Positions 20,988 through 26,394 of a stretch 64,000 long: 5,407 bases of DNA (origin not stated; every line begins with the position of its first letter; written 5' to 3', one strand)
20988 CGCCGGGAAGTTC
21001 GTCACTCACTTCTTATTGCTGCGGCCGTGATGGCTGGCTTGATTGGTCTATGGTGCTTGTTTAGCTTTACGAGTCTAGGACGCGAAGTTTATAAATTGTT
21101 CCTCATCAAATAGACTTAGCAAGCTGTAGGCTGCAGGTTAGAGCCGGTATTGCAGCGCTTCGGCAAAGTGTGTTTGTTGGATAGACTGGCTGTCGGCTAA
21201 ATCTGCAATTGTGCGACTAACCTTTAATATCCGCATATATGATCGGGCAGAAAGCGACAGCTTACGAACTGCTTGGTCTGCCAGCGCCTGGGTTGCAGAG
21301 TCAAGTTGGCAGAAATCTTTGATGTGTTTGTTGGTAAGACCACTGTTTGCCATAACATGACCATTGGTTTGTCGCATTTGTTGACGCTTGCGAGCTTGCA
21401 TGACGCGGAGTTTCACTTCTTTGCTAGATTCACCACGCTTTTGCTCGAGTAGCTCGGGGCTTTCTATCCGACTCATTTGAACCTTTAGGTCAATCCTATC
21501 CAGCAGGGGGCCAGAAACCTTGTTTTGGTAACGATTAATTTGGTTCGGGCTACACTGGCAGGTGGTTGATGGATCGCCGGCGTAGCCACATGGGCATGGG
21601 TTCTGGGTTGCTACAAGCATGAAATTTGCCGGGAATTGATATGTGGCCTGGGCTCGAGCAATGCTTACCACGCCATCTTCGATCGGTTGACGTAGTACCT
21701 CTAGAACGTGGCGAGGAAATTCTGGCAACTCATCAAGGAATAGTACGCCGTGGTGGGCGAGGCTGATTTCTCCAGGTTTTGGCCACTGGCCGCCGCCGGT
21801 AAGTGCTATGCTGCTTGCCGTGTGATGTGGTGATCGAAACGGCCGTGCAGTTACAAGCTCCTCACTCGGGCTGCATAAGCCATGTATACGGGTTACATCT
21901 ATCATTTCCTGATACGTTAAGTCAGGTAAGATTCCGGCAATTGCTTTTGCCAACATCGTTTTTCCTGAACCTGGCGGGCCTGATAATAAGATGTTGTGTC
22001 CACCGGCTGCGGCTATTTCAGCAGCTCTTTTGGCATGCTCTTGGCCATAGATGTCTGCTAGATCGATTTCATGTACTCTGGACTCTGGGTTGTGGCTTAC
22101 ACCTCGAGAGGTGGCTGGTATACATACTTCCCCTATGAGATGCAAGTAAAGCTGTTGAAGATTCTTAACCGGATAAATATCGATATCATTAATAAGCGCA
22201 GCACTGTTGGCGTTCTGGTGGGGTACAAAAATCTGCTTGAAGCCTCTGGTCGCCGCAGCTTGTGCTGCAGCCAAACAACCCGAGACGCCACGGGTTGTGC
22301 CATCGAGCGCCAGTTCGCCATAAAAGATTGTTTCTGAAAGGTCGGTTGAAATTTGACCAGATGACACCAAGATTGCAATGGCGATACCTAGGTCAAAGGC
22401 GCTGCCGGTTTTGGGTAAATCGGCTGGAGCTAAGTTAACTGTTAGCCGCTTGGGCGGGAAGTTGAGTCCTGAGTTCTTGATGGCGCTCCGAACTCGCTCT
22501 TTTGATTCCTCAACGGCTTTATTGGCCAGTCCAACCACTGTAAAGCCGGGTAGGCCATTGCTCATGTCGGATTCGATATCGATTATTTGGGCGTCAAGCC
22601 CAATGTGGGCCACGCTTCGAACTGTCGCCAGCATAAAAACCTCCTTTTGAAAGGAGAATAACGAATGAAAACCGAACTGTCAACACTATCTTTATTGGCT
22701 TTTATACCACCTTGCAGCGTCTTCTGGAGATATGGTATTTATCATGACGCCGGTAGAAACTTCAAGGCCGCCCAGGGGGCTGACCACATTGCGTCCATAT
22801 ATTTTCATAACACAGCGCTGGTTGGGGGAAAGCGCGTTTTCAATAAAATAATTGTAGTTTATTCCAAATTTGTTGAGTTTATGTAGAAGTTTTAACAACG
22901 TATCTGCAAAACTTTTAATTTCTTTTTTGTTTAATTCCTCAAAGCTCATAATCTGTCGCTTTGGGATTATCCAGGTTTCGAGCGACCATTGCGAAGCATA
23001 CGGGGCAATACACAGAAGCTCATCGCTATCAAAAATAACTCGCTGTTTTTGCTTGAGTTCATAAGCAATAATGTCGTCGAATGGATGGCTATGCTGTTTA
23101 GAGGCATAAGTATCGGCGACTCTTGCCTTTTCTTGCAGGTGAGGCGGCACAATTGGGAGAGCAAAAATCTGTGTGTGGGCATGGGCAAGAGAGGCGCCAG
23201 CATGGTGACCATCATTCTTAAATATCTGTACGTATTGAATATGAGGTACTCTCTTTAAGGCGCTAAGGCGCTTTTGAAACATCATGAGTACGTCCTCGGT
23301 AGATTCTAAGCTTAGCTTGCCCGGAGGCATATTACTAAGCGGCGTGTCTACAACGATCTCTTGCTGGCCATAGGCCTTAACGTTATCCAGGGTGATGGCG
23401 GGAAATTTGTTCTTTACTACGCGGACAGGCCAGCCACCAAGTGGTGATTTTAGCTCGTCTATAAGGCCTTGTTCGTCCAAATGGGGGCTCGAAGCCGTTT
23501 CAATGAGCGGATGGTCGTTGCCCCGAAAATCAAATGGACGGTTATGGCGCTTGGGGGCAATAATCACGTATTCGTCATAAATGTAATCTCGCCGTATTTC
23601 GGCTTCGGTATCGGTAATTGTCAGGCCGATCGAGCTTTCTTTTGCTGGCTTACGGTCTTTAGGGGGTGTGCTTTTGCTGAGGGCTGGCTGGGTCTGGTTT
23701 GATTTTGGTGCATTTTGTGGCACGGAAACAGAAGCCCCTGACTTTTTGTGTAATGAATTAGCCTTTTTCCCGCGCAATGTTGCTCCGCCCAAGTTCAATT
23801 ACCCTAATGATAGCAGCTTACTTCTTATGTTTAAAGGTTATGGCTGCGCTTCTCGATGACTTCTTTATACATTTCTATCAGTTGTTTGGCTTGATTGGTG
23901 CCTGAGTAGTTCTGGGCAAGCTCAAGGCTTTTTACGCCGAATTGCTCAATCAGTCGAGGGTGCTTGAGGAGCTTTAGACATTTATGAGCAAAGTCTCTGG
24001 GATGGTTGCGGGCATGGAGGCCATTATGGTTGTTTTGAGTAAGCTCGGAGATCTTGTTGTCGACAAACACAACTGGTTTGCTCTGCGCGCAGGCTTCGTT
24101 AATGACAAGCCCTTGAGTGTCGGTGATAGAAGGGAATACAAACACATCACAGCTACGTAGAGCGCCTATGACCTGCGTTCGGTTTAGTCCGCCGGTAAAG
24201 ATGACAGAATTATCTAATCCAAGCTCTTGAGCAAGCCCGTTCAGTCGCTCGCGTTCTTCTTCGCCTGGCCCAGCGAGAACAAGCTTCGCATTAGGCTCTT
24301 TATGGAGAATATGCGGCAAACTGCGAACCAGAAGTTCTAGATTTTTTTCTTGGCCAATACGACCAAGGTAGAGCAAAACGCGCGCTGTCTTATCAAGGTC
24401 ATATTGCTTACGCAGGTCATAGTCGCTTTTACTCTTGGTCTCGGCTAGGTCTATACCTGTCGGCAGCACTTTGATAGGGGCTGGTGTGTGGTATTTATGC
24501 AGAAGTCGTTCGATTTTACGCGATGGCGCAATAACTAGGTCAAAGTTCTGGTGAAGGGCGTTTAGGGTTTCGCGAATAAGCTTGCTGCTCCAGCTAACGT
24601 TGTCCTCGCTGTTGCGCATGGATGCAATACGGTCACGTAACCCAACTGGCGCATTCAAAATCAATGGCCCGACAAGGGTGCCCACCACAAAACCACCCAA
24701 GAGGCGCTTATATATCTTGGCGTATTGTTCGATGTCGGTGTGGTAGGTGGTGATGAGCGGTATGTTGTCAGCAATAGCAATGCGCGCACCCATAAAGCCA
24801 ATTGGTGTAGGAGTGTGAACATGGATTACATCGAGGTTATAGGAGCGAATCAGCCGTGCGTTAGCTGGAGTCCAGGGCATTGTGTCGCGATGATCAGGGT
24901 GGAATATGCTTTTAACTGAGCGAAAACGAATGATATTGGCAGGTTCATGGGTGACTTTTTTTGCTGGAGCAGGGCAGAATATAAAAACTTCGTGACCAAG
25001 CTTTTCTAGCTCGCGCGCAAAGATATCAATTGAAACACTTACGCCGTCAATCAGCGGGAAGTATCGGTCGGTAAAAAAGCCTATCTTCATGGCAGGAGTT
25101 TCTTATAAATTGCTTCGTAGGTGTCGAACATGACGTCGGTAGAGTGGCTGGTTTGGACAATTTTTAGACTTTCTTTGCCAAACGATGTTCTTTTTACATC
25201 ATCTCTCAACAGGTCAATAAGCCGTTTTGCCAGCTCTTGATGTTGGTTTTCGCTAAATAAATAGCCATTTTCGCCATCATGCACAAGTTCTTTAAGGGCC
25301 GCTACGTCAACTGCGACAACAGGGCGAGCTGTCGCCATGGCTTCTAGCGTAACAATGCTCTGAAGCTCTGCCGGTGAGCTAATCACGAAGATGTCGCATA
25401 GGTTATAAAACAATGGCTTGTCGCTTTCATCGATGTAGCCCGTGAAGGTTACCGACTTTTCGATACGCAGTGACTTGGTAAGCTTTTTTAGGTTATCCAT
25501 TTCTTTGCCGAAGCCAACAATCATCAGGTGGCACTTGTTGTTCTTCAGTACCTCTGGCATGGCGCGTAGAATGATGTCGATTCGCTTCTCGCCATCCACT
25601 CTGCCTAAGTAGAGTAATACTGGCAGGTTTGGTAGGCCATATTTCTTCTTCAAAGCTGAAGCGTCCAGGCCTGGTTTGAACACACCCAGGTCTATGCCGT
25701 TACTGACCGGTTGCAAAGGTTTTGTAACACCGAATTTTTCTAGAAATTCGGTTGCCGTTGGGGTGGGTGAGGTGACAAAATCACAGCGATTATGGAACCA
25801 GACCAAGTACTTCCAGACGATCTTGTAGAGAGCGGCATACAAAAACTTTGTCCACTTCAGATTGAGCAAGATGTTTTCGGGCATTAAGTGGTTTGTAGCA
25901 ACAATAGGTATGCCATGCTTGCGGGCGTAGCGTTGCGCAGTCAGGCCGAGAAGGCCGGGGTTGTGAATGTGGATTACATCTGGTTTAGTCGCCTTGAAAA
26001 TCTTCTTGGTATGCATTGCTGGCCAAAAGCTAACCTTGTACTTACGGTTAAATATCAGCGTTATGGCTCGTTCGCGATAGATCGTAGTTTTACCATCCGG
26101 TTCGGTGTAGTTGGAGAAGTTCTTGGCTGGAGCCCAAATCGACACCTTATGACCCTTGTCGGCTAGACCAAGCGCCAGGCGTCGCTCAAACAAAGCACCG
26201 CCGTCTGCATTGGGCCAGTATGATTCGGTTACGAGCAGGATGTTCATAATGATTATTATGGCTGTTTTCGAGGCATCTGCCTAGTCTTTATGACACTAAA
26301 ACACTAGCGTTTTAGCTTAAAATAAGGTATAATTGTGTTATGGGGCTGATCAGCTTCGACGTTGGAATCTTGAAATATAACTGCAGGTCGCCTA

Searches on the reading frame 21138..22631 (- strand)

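Call 7: search_protein_families(library=pfam, proteins=[window:21138-22631:-], max_evalue=0.001)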
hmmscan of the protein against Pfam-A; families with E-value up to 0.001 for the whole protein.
window:21138-22631:- (497 aa): 11 families
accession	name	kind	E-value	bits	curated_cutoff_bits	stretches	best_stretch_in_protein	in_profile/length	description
PF01078.27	Mg_chelatase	-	2.1e-93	311.9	20.3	1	190-391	1-204/207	Magnesium chelatase, subunit ChlI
PF13541.12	ChlI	-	3e-44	150.2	27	1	19-140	1-121/121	Subunit ChlI of Mg-chelatase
PF13335.12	Mg_chelatase_C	-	2.5e-30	105.3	26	1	400-496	1-94/94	Magnesium chelatase, subunit ChlI C-terminal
PF07728.20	AAA_5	-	5.5e-10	39.8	22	1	213-347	1-125/139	AAA domain (dynein-related subfamily)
PF00493.29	MCM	-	2.4e-08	33.8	23.3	1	199-356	45-184/224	MCM P-loop domain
PF00158.32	Sigma54_activat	-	4.2e-08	33.5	20.2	1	200-340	11-138/168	Sigma-54 interaction domain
PF00004.35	AAA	-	6.1e-07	30.4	21.2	1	214-235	1-22/131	ATPase family associated with various cellular activities (AAA)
PF05496.18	RuvB_N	-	2.5e-06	27.8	27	0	211-232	33-54/159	Holliday junction DNA helicase RuvB P-loop domain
PF07726.17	AAA_3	-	9.8e-05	22.7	27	0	296-346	65-113/131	ATPase family associated with various cellular activities (AAA)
PF05362.19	Lon_C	-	0.00015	21.8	21.1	1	6-161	32-198/205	Lon protease (S16) C-terminal proteolytic domain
PF07724.20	AAA_2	-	0.00062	20.3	27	0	213-326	5-108/166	AAA domain (Cdc48 subfamily)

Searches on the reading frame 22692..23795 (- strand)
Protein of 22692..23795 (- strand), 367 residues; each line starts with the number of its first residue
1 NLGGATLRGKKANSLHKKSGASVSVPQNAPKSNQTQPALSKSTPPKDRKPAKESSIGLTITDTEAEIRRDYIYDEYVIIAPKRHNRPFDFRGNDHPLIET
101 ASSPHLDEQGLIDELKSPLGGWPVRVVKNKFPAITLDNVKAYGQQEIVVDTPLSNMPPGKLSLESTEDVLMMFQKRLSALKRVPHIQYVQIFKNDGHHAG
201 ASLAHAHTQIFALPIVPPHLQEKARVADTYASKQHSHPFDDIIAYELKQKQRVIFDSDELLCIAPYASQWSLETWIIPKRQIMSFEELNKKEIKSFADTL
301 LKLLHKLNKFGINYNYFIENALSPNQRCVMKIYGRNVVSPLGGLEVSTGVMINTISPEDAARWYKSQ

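Call 7: search_protein_families(library=pfam, proteins=[window:22692-23795:-], max_evalue=0.001)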
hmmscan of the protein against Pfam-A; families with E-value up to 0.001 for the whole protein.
window:22692-23795:- (367 aa): 5 families
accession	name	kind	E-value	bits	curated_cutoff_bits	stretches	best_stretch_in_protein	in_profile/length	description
PF01087.27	GalP_UDP_transf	-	3.1e-10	41.2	22.1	1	135-217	102-184/184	Galactose-1-phosphate uridyl transferase, N-terminal domain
PF16268.10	DUF4921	-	7.8e-09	35.4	28.5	1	159-359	193-388/425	Domain of unknown function (DUF4921)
PF02744.22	GalP_UDP_tr_C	-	9.8e-09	35.6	29.2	1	227-308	5-86/165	Galactose-1-phosphate uridyl transferase, C-terminal domain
PF01230.28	HIT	-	2e-05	25.6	21.5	0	163-210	45-92/98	HIT domain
PF16285.10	DUF4931_N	-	4.4e-05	24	24.1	1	126-213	40-121/124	Domain of unknown function (DUF4931) N-terminal domain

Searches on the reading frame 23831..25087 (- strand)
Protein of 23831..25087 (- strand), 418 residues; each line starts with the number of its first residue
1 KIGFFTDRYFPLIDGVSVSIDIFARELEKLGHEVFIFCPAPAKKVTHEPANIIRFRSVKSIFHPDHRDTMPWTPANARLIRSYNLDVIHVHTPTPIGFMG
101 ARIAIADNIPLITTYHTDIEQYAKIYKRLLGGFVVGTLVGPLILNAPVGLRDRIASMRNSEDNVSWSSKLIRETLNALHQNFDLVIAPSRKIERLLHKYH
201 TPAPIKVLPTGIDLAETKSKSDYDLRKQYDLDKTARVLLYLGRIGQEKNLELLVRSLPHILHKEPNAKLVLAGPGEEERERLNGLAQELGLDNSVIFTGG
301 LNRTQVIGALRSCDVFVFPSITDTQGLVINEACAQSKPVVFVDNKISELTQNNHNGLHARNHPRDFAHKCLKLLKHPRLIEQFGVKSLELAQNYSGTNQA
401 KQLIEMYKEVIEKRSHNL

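Call 7: search_protein_families(library=pfam, proteins=[window:23831-25087:-], max_evalue=0.001)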
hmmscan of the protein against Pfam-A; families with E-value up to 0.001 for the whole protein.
window:23831-25087:- (418 aa): 6 families
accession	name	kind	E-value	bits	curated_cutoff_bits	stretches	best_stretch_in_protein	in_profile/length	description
PF13439.12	Glyco_transf_4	-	3.8e-34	118.6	28.5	1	13-215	1-169/170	Glycosyltransferase Family 4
PF00534.26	Glycos_transf_1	-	1.1e-33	116.7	26.4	1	225-384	5-166/172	Glycosyl transferases group 1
PF13692.12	Glyco_trans_1_4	-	7e-31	107.8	27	1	236-375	2-141/142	Glycosyl transferases group 1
PF13579.12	Glyco_trans_4_4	-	4.6e-17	63.2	29.7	1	15-211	2-158/158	Glycosyl transferase 4-like domain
PF13477.12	Glyco_trans_4_2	-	4.8e-09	36.9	23.4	1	23-119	16-111/139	Glycosyl transferase 4-like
PF20706.3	GT4-conflict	-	7.5e-05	22.3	26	1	191-341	160-310/385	Family 4 Glycosyltransferase in conflict systems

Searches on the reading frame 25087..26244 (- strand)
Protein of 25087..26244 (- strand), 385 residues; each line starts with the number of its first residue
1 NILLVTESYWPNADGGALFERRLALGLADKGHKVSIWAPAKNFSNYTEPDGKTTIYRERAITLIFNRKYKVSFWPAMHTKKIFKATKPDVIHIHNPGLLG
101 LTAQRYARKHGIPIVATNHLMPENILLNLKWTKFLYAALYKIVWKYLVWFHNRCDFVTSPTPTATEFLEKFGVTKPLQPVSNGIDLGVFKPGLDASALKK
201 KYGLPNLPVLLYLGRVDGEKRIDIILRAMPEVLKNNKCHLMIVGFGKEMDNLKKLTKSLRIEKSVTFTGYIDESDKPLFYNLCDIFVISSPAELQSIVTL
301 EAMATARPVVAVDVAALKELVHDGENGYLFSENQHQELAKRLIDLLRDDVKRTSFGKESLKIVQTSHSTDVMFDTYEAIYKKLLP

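Call 7: search_protein_families(library=pfam, proteins=[window:25087-26244:-], max_evalue=0.001)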
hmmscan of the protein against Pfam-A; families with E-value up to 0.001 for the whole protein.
window:25087-26244:- (385 aa): 7 families
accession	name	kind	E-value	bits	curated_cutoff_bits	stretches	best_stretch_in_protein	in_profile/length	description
PF00534.26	Glycos_transf_1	-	1.3e-37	129.5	26.4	1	198-358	5-168/172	Glycosyl transferases group 1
PF13692.12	Glyco_trans_1_4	-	2.9e-35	122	27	1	208-348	2-142/142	Glycosyl transferases group 1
PF13439.12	Glyco_transf_4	-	3e-29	102.7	28.5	1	21-186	9-168/170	Glycosyltransferase Family 4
PF13579.12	Glyco_trans_4_4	-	2.5e-11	44.6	29.7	1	21-183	8-158/158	Glycosyl transferase 4-like domain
PF13477.12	Glyco_trans_4_2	-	1.8e-07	31.9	23.4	1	14-119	7-107/139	Glycosyl transferase 4-like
PF20706.3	GT4-conflict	-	1.2e-06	28.2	26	1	185-321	173-320/385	Family 4 Glycosyltransferase in conflict systems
PF13524.12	Glyco_trans_1_2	-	9.8e-06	26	25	1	255-372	27-138/144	Glycosyl transferase-like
